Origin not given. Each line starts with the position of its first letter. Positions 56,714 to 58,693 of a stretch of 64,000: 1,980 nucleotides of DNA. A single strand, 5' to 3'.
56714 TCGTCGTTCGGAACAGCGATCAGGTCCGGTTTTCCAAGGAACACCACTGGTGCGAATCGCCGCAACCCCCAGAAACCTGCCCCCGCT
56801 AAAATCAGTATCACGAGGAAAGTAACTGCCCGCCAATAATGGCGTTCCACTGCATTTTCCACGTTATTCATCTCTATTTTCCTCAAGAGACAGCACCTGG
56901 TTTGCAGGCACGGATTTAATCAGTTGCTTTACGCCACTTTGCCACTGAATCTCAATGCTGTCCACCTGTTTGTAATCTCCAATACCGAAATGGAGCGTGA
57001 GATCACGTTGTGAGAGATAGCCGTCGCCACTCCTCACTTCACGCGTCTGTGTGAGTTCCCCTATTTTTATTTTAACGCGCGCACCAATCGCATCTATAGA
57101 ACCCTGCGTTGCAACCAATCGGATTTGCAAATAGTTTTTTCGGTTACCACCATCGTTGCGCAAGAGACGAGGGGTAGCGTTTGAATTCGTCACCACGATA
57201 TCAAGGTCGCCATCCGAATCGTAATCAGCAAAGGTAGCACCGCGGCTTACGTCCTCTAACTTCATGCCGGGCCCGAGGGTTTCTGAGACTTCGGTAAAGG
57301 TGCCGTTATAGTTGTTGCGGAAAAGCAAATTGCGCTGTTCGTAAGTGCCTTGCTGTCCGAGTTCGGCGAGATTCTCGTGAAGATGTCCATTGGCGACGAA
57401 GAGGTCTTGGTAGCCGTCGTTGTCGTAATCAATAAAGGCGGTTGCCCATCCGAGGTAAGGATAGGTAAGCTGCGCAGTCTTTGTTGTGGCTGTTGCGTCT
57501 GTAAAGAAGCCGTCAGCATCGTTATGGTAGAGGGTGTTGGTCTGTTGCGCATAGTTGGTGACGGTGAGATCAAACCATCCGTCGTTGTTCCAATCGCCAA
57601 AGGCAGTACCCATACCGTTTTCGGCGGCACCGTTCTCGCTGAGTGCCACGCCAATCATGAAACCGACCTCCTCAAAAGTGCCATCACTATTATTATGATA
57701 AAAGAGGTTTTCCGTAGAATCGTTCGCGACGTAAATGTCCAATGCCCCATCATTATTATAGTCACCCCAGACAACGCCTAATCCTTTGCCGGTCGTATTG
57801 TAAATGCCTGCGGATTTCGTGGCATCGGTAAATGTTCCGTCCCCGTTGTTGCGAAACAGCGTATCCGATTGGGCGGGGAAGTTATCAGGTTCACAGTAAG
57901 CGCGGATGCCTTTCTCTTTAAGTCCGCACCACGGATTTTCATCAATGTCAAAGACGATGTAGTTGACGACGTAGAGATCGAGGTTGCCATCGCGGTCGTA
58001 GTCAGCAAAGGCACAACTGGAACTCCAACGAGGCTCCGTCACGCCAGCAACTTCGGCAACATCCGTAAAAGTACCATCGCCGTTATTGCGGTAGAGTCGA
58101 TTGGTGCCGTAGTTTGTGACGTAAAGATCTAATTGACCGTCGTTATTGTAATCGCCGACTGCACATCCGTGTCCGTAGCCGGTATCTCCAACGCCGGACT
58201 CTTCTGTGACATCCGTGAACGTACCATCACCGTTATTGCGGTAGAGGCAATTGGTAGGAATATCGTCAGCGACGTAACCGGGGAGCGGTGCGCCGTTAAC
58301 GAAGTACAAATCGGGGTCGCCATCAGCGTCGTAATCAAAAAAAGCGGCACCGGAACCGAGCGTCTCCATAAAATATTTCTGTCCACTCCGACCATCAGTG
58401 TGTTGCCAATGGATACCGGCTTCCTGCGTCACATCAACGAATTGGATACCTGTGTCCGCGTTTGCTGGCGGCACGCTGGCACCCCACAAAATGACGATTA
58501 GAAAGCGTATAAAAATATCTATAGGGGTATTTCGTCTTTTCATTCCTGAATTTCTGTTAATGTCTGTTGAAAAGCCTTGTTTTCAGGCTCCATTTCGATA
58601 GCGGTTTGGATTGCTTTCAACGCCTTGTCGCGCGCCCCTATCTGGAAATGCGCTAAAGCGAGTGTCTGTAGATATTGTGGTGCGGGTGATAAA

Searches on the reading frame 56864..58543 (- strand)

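Call 72: search_protein_families(library=pfam, proteins=[window:56864-58543:-], max_evalue=0.00001)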
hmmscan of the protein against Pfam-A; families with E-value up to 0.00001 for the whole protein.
window:56864-58543:- (559 aa): 3 families
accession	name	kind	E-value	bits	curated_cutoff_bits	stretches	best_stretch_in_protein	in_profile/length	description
PF13517.12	FG-GAP_3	-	6.3e-64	212.9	26.9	6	131-192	1-61/61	FG-GAP-like repeat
PF07593.17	UnbV_ASPIC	-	3.8e-23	81.6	23.4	1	485-551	1-67/68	ASPIC and UnbV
PF01839.29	FG-GAP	-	1.5e-19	69.9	22.1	0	365-386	2-23/37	FG-GAP repeat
